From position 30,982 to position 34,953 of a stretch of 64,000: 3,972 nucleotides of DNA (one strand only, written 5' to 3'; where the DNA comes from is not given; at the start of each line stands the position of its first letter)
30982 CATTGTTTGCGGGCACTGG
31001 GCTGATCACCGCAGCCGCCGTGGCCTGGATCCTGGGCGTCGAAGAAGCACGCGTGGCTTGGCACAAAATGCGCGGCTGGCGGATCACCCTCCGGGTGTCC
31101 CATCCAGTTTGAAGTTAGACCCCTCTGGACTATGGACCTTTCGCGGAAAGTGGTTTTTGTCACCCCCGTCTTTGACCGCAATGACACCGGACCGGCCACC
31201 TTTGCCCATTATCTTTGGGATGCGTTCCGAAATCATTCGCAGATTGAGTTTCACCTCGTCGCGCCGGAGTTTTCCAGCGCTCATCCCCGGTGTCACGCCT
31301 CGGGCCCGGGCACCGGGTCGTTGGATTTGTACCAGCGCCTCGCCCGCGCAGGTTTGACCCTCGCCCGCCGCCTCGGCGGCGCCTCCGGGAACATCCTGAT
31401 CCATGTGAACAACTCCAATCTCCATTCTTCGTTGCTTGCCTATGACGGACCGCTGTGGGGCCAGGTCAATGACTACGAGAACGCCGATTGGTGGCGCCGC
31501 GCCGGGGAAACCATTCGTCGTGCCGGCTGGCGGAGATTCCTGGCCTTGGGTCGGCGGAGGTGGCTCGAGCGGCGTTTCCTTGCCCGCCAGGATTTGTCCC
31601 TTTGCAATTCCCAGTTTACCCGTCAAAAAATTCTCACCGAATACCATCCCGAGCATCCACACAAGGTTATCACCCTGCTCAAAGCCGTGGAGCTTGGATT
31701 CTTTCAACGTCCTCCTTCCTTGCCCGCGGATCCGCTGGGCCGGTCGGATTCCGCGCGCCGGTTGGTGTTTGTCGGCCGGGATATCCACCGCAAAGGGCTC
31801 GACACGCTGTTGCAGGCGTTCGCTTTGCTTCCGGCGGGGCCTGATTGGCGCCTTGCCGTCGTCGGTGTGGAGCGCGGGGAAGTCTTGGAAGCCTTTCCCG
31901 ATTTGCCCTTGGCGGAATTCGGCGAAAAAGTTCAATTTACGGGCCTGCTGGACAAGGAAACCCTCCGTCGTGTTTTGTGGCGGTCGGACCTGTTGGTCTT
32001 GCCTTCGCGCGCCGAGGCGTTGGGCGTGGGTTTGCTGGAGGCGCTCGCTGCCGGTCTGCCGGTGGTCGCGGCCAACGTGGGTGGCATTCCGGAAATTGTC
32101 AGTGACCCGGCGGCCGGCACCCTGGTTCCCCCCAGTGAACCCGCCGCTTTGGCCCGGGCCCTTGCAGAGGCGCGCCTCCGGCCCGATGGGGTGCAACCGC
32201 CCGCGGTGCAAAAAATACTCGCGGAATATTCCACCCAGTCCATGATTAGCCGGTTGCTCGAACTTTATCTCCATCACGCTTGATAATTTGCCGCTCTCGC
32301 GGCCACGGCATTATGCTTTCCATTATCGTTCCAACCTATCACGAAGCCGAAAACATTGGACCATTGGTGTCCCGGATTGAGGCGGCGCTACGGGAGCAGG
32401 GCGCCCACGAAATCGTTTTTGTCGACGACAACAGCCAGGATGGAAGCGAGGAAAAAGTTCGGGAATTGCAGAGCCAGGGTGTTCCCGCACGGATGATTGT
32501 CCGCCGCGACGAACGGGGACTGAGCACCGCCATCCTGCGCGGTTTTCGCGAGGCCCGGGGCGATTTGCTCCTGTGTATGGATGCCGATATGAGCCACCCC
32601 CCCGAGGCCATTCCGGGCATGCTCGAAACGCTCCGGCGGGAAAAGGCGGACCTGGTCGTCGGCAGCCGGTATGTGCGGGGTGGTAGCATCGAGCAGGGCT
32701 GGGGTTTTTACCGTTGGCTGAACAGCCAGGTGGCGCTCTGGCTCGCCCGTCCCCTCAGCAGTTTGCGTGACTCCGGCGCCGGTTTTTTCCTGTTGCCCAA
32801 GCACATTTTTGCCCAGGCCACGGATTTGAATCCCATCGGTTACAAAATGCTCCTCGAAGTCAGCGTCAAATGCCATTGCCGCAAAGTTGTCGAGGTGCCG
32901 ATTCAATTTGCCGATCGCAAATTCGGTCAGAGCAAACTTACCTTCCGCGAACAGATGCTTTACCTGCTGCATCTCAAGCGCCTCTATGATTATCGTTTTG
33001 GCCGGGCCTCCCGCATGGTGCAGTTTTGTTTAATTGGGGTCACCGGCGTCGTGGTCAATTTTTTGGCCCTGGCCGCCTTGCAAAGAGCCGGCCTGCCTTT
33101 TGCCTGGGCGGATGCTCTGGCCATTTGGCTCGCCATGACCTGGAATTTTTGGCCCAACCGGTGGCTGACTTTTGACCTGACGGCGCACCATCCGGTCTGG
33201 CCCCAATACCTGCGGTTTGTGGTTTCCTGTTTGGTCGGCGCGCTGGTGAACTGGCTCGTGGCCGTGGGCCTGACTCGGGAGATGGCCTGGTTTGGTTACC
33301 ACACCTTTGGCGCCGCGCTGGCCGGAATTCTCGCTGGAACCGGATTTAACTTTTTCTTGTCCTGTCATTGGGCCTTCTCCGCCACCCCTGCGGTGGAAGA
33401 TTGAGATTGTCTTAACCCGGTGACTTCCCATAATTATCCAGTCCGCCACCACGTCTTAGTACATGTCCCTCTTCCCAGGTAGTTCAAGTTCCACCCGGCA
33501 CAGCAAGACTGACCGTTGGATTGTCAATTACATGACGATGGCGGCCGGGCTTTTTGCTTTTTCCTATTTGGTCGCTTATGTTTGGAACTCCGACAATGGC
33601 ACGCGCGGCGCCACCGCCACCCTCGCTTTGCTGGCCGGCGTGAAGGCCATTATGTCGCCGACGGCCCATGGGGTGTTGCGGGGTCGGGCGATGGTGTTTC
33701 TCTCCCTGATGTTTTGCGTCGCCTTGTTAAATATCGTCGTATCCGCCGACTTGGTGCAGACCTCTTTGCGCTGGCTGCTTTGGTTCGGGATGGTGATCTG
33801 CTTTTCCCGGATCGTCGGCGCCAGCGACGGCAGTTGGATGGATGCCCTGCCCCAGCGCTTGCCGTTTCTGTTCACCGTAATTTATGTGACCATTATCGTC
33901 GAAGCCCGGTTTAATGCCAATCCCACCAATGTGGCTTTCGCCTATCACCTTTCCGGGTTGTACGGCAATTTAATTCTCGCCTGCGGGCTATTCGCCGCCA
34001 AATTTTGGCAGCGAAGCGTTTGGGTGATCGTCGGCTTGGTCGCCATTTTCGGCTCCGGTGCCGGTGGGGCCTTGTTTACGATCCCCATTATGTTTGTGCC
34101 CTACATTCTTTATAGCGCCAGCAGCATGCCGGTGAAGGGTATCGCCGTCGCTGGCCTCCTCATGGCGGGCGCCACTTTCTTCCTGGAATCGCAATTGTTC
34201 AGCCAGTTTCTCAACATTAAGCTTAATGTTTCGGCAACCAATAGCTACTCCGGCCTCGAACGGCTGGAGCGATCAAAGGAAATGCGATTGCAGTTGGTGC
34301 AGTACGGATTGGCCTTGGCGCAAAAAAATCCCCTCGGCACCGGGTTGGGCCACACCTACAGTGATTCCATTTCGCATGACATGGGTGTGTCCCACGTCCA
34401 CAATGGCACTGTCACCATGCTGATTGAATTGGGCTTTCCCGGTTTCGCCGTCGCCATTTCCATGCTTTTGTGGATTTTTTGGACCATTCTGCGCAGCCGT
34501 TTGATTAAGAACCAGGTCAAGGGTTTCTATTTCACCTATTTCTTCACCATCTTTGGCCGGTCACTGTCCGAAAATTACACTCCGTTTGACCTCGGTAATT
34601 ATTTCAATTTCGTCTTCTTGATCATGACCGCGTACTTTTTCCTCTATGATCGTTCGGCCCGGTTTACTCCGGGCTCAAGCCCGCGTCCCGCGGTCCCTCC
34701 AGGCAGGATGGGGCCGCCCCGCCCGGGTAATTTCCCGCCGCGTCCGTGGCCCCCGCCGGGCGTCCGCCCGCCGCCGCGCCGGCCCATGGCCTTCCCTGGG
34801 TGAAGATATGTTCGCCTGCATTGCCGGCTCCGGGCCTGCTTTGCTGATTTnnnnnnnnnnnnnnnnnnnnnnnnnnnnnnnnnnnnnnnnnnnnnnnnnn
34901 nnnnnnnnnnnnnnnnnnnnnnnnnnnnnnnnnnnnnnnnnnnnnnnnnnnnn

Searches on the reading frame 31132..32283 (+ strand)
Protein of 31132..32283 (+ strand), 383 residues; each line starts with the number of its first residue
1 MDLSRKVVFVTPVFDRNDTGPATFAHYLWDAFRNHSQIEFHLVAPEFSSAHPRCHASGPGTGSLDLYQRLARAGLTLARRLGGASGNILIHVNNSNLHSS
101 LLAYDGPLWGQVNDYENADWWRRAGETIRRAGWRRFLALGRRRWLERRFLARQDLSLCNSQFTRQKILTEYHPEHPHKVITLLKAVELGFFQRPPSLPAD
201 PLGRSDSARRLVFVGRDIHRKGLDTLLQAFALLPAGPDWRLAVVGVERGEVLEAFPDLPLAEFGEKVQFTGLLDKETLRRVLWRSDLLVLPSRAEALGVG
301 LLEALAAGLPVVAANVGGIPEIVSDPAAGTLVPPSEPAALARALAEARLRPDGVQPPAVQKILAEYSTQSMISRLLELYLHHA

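Call 33: search_protein_families(library=pfam, proteins=[window:31132-32283:+], max_evalue=0.0001)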
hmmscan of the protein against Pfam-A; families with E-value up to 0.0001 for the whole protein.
window:31132-32283:+ (383 aa): 3 families
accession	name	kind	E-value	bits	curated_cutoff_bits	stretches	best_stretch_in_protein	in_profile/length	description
PF00534.26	Glycos_transf_1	-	1.5e-31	109.6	26.4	1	206-347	13-155/172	Glycosyl transferases group 1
PF13692.12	Glyco_trans_1_4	-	5.2e-30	105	27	1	209-346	2-138/142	Glycosyl transferases group 1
PF20706.3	GT4-conflict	-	1.1e-11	44.8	26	1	195-328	193-325/385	Family 4 Glycosyltransferase in conflict systems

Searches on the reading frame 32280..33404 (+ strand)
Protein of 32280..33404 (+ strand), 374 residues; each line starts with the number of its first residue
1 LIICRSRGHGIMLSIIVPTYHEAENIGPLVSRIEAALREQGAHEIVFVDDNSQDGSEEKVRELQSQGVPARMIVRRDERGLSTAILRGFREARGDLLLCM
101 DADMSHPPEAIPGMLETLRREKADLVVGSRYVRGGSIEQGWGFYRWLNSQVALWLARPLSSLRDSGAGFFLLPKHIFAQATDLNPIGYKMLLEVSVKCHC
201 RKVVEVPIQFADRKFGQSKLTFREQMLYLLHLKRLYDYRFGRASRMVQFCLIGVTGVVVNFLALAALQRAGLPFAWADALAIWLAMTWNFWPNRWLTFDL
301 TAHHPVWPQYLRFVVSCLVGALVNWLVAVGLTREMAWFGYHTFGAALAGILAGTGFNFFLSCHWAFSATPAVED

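Call 33: search_protein_families(library=pfam, proteins=[window:32280-33404:+], max_evalue=0.0001)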
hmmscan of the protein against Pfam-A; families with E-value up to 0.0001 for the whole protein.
window:32280-33404:+ (374 aa): 5 families
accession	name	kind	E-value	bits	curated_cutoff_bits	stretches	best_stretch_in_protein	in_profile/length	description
PF00535.33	Glycos_transf_2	-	1.8e-31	109.8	23.3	1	14-146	1-131/168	Glycosyl transferase family 2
PF04138.20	GtrA_DPMS_TM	-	3.8e-18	66.2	26.1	1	248-366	1-117/117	GtrA/DPMS, transmembrane domain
PF13641.12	Glyco_tranf_2_3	-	8.8e-09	36.2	27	1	13-135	3-128/230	Glycosyltransferase like family 2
PF12804.13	NTP_transf_3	-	4.1e-06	27.5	27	1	28-129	25-122/160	MobA-like NTP transferase domain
PF13506.12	Glyco_transf_21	-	9.2e-06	25.7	21.7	1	72-135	6-72/174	Glycosyl transferase family 21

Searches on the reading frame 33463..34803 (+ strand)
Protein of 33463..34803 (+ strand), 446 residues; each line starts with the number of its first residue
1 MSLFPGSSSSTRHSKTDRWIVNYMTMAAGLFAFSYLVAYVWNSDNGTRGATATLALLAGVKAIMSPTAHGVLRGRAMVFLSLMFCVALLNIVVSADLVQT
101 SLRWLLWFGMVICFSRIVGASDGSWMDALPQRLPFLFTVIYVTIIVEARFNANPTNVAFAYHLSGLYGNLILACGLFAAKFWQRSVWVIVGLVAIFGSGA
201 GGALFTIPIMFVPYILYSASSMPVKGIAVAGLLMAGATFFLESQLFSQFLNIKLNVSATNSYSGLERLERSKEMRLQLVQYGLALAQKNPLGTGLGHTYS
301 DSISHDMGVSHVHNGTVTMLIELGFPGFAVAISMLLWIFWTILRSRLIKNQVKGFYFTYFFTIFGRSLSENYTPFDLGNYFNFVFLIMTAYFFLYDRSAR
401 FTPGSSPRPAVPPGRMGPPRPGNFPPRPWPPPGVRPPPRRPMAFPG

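Call 33: search_protein_families(library=pfam, proteins=[window:33463-34803:+], max_evalue=0.0001)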
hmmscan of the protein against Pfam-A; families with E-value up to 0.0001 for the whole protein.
window:33463-34803:+ (446 aa): 1 family
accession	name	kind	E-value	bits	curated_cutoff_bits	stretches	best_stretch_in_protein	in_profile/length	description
PF04932.20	Wzy_C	-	2.7e-11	43.9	31.7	1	188-331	3-148/149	O-Antigen ligase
